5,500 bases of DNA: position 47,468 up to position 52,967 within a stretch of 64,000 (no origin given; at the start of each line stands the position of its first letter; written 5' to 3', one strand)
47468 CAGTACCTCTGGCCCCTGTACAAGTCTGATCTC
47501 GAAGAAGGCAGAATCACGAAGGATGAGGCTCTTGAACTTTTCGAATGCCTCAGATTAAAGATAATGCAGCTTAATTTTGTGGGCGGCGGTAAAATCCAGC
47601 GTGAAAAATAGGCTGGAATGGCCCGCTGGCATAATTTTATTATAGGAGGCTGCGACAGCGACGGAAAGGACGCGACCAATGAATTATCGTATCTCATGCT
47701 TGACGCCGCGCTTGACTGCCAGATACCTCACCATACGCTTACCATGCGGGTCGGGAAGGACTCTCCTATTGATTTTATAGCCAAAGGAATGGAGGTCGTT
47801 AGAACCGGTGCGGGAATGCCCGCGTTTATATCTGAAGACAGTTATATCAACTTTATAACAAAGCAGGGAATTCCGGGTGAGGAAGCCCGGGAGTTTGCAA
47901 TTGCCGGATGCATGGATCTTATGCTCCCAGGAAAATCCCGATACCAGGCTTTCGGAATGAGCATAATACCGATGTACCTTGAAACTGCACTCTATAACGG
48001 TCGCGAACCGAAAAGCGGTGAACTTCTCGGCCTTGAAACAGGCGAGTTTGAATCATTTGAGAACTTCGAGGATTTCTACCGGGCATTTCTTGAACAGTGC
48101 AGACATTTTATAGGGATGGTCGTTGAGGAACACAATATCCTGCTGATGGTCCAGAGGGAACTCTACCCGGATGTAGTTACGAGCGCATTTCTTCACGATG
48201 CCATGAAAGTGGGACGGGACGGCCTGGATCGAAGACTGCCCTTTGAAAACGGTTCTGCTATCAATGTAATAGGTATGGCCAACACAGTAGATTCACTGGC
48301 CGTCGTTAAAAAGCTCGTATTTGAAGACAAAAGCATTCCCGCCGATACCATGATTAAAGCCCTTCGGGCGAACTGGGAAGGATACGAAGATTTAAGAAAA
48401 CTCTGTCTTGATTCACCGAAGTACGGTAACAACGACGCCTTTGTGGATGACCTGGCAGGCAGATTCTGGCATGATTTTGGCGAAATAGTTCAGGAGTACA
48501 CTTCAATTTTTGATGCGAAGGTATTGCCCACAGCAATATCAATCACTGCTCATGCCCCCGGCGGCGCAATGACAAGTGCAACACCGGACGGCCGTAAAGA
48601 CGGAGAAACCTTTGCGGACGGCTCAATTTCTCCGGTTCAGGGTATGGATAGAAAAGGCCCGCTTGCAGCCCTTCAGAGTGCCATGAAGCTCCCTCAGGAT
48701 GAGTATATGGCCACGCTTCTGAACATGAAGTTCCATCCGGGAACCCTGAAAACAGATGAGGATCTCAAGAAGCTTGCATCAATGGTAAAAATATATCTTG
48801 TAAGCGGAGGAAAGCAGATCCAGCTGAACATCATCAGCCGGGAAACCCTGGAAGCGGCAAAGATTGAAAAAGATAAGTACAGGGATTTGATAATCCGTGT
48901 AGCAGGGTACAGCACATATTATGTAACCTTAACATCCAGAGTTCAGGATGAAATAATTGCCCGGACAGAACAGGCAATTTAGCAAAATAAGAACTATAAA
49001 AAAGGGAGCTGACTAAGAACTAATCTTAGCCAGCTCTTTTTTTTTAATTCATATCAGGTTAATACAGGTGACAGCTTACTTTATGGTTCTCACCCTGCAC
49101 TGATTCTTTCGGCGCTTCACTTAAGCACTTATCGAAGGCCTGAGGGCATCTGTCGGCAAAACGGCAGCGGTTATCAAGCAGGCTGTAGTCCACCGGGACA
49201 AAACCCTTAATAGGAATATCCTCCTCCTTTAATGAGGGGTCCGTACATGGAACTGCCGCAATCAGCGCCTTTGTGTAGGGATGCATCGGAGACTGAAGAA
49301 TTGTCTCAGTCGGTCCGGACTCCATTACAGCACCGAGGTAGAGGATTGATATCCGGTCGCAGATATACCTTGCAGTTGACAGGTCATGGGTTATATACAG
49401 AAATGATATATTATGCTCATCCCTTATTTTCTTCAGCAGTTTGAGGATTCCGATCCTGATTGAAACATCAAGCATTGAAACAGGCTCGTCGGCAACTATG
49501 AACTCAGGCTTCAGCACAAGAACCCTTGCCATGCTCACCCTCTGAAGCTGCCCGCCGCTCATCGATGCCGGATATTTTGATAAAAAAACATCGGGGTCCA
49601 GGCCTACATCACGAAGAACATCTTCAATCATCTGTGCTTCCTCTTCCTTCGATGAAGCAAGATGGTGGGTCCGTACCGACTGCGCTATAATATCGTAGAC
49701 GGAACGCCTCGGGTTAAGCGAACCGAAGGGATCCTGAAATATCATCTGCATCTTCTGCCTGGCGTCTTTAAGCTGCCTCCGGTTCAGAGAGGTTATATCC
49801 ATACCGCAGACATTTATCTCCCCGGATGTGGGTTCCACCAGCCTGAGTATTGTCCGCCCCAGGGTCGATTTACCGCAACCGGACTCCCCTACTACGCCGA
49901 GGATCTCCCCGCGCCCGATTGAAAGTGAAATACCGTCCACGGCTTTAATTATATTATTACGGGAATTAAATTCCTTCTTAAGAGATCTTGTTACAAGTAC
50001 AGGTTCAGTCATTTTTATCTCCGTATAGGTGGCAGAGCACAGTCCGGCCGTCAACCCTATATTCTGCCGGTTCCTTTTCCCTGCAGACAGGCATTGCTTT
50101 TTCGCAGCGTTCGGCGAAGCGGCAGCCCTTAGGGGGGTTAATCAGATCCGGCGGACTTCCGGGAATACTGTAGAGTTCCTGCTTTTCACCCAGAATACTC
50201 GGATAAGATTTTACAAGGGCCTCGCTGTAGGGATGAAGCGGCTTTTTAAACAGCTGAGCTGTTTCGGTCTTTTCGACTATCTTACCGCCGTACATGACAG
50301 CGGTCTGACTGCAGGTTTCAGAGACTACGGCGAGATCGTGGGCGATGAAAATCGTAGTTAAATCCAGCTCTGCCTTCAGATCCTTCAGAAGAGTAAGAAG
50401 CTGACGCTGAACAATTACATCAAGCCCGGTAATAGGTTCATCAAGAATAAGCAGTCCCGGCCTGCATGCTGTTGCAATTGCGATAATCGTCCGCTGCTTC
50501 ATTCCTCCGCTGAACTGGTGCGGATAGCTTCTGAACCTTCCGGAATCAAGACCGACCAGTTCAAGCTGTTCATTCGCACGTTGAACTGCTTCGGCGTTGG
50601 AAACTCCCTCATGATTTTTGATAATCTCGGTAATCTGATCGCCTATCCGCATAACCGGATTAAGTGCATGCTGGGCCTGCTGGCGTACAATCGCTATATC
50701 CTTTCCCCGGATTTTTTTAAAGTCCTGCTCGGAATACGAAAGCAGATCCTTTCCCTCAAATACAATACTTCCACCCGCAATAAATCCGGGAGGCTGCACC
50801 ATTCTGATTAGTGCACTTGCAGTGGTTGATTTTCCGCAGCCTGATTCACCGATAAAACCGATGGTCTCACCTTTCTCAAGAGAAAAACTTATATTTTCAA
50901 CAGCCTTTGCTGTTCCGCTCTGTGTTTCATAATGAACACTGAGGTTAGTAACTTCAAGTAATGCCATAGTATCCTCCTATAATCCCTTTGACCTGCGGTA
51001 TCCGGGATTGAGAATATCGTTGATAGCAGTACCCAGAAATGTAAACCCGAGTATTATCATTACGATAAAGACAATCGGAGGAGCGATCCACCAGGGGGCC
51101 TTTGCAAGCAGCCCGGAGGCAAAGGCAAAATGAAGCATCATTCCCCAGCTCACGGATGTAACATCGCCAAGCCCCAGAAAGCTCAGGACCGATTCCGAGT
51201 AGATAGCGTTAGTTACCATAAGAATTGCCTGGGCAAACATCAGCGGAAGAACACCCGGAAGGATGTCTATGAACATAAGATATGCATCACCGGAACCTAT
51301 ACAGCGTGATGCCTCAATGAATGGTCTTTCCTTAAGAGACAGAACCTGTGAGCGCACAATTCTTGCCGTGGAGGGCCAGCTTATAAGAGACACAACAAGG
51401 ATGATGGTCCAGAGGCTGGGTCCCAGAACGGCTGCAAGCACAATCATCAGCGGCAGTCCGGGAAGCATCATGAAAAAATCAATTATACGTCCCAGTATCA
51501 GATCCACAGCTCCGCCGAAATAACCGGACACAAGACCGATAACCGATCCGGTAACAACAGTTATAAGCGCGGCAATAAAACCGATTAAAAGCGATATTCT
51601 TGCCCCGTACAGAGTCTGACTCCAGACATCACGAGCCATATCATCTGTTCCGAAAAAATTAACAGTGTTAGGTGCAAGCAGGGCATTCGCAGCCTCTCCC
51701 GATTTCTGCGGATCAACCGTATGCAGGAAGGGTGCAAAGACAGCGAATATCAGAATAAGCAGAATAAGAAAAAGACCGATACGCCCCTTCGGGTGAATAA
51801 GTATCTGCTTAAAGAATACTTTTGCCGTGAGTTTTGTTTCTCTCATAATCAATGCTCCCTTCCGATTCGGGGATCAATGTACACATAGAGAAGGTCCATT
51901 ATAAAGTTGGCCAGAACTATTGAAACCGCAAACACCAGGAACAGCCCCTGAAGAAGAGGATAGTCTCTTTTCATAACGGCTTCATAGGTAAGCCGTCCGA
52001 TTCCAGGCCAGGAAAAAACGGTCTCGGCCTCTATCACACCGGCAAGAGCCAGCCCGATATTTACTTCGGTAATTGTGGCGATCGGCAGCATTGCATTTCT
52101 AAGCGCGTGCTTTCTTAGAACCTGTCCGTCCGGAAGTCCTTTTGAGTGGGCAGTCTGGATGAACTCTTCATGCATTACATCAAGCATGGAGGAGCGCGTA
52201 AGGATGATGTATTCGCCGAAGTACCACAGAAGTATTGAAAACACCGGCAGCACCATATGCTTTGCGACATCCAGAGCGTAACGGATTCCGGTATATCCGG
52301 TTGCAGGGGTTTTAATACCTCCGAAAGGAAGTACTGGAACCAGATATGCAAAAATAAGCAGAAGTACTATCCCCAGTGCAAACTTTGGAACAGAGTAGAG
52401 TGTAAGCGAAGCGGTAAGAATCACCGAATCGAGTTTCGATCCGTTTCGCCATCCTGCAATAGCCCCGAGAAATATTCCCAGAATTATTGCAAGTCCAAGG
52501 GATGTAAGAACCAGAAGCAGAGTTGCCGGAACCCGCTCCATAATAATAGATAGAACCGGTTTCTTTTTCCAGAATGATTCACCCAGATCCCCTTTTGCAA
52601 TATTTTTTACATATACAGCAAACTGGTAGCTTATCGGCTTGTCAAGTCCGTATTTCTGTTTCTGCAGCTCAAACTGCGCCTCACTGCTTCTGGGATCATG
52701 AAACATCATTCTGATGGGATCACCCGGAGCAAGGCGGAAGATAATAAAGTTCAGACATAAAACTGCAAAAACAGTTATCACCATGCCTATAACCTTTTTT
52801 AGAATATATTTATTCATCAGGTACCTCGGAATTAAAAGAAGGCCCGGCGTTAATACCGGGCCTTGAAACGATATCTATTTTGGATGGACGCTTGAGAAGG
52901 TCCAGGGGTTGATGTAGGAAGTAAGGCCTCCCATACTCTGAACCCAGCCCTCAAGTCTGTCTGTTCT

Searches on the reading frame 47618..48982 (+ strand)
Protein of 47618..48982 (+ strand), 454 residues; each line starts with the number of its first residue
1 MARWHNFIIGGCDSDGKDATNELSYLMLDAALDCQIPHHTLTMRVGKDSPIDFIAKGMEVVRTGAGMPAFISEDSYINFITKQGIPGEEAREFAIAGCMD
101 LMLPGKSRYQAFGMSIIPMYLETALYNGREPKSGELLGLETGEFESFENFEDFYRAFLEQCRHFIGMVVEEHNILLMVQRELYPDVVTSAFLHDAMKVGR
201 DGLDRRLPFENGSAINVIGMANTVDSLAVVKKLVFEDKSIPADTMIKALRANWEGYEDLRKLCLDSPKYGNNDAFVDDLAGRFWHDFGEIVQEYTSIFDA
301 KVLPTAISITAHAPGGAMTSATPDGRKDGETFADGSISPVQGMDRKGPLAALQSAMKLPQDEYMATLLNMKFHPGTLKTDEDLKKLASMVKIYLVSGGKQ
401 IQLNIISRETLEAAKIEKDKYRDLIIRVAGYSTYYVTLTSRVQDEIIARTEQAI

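Call 91: search_protein_families(library=pfam, proteins=[window:47618-48982:+])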
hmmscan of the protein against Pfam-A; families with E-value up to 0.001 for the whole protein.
window:47618-48982:+ (454 aa): 2 families
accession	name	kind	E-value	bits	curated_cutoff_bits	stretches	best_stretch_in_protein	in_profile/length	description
PF02901.20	PFL-like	-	2.1e-81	274.9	24.3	1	4-314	336-645/647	Pyruvate formate lyase-like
PF01228.26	Gly_radical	-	1.4e-26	93.6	22.2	1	336-436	4-106/106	Glycine radical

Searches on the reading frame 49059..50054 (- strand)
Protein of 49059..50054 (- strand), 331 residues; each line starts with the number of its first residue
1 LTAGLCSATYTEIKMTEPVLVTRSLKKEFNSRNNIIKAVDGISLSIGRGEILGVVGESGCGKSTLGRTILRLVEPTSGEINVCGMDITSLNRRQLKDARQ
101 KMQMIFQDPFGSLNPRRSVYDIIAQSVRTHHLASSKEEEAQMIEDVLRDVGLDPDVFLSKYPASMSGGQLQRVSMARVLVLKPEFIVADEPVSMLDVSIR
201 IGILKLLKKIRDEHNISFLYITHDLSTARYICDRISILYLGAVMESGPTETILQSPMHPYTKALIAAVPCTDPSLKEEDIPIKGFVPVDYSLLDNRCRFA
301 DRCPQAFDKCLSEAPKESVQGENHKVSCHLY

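Call 97: search_protein_families(library=pfam, proteins=[window:49059-50054:-])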
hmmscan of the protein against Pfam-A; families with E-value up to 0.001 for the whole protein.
window:49059-50054:- (331 aa): 5 families
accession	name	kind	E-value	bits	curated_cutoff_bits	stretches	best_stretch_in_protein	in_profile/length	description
PF00005.33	ABC_tran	-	1.7e-31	110.1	25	1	40-192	2-136/137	ABC transporter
PF08352.17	oligo_HPY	-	1.4e-16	61.1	27.1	1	244-310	1-65/65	Oligopeptide/dipeptide transporter, C-terminal region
PF13401.12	AAA_22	-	5e-05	24.1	27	1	51-219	7-119/130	AAA domain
PF13191.12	AAA_16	-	0.00046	21.2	32.6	1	45-95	20-78/167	AAA ATPase domain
PF02463.25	SMC_N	-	0.0007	19.5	40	0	52-227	27-201/220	RecF/RecN/SMC N terminal domain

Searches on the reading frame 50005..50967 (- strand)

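Call 97: search_protein_families(library=pfam, proteins=[window:50005-50967:-])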
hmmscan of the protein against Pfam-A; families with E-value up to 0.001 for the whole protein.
window:50005-50967:- (320 aa): 3 families
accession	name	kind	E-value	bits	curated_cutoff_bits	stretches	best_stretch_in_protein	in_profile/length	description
PF00005.33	ABC_tran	-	1.1e-28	101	25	1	24-179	2-136/137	ABC transporter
PF08352.17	oligo_HPY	-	7.7e-21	74.7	27.1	1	231-295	1-65/65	Oligopeptide/dipeptide transporter, C-terminal region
PF13304.12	AAA_21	-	2.2e-06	28.4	27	1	98-215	186-303/304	AAA domain, putative AbiEii toxin, Type IV TA system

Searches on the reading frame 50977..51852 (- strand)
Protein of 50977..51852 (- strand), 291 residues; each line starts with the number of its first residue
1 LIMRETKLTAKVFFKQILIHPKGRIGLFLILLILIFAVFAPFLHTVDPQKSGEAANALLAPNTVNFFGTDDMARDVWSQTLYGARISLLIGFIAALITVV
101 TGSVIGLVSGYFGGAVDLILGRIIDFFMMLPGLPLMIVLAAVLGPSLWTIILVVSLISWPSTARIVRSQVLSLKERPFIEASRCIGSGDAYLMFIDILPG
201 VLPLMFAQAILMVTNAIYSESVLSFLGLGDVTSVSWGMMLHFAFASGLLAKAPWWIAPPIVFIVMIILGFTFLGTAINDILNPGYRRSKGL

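Call 97: search_protein_families(library=pfam, proteins=[window:50977-51852:-])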
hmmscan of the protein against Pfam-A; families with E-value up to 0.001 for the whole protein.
window:50977-51852:- (291 aa): 2 families
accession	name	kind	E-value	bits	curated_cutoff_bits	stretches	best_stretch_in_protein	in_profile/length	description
PF00528.27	BPD_transp_1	-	1.5e-23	83.9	26.4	1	102-287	1-184/184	Binding-protein-dependent transport system inner membrane component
PF12911.12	OppC_N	-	2.4e-05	24.6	23.9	1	16-61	9-53/53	N-terminal TM domain of oligopeptide transport permease C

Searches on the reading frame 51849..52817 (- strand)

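Call 97: search_protein_families(library=pfam, proteins=[window:51849-52817:-])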
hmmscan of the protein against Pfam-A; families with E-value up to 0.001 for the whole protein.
window:51849-52817:- (322 aa): 2 families
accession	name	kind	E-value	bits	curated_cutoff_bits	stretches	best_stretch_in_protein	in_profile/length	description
PF00528.27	BPD_transp_1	-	1.5e-42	145.8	26.4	1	114-319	1-183/184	Binding-protein-dependent transport system inner membrane component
PF19300.4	BPD_transp_1_N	-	7.4e-13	49.1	23.8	1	1-102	1-113/114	Binding-prot-dependent transport system membrane comp, N-term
